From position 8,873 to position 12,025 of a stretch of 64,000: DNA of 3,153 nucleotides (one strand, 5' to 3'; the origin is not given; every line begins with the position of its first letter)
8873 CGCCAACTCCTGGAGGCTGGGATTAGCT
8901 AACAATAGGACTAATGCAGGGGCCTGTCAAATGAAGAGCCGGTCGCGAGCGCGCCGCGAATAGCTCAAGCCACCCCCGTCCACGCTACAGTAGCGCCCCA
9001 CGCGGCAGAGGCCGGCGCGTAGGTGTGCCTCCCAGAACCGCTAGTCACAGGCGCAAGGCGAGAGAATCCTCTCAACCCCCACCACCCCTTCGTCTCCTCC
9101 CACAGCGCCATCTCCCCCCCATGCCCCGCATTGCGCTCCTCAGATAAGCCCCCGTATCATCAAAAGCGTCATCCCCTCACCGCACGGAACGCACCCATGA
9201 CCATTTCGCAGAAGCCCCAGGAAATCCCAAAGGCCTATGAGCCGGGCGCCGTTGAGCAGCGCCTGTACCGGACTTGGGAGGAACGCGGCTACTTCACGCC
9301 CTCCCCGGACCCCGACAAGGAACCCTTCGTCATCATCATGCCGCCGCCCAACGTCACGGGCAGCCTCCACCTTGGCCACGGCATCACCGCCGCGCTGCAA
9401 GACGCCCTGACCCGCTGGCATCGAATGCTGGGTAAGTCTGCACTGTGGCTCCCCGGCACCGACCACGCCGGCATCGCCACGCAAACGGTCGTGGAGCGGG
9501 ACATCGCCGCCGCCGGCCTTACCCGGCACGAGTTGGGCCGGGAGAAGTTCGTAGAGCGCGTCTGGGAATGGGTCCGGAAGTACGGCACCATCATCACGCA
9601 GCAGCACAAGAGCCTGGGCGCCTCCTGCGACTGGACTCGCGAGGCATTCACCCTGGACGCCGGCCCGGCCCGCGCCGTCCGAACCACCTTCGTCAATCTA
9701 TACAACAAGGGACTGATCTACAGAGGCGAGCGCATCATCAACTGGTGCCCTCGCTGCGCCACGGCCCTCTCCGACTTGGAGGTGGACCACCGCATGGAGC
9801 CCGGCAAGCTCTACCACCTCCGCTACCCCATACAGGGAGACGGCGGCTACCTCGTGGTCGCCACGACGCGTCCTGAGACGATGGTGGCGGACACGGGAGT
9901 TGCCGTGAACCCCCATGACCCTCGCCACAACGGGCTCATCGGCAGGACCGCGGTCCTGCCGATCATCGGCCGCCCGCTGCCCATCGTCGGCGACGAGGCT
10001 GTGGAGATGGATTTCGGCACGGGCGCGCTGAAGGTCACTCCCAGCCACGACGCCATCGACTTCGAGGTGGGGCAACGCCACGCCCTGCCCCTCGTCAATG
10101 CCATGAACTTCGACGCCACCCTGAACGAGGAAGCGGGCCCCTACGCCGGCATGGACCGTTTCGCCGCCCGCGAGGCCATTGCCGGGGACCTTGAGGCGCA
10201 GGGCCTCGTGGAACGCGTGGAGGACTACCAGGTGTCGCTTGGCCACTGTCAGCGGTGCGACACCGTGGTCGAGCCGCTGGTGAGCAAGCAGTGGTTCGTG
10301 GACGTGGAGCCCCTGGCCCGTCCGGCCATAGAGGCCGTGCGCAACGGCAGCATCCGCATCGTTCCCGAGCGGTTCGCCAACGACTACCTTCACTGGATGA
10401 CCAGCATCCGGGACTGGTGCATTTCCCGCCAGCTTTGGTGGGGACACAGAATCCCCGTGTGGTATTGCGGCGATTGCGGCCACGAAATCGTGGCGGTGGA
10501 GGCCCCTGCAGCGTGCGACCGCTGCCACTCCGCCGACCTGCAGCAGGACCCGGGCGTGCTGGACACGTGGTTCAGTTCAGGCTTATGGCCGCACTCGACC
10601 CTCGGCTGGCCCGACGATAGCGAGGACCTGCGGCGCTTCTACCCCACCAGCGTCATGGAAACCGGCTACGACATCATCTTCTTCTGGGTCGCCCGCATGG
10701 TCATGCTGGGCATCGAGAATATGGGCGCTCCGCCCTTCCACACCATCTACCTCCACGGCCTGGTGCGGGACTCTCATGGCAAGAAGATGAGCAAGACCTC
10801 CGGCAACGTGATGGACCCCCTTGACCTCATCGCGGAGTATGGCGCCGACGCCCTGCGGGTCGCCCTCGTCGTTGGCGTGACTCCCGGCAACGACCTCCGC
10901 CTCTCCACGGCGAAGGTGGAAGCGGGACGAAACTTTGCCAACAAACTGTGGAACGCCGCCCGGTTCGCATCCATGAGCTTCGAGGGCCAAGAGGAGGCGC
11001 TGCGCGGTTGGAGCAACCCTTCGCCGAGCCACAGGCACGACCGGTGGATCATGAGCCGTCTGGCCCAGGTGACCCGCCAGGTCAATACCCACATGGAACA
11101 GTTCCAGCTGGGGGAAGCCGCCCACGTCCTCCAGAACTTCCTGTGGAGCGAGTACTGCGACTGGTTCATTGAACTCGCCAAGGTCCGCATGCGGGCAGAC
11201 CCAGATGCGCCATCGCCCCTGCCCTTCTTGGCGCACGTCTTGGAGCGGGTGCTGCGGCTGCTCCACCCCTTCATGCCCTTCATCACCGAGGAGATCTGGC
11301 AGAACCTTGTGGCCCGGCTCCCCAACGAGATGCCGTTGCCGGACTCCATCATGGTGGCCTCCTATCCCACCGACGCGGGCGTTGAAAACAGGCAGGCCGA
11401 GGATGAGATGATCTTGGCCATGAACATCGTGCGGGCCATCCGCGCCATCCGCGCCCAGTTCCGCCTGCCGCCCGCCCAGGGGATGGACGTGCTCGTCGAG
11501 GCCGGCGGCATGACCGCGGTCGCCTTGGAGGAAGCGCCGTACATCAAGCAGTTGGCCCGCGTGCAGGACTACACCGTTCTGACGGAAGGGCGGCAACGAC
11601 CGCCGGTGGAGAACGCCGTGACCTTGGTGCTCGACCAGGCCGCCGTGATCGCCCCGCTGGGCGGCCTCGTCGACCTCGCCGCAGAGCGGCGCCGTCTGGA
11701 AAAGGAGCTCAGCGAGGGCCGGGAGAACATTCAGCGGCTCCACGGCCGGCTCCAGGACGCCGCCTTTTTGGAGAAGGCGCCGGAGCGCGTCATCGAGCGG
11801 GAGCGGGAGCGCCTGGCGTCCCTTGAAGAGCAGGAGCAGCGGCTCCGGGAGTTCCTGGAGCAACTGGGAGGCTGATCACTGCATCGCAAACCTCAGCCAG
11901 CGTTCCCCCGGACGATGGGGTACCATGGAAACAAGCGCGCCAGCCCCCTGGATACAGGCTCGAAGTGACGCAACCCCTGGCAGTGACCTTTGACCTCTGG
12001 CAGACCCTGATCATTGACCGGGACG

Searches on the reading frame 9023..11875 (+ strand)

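Call 27: search_protein_families(library=pfam, proteins=[window:9023-11875:+], max_evalue=0.00001)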
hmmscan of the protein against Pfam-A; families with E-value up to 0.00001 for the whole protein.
window:9023-11875:+ (950 aa): 5 families
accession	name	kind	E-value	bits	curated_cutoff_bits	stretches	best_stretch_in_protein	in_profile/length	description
PF00133.28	tRNA-synt_1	-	1.6e-134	449.2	22.7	1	81-627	2-413/414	tRNA synthetases class I (I, L, M and V)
PF08264.19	Anticodon_1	-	1.3e-37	129.4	25.1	1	673-820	1-143/148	Anticodon-binding domain of tRNA ligase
PF09334.17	tRNA-synt_1g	-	1e-18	67.7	20.1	1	107-255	6-136/391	tRNA synthetases class I (M)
PF10458.14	Val_tRNA-synt_C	-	7.8e-17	61.8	25.9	1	884-949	1-66/66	Valyl tRNA synthetase tRNA binding arm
PF13603.12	tRNA-synt_1_2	-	2.3e-06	27.6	25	0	306-362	85-141/185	Leucyl-tRNA synthetase, editing domain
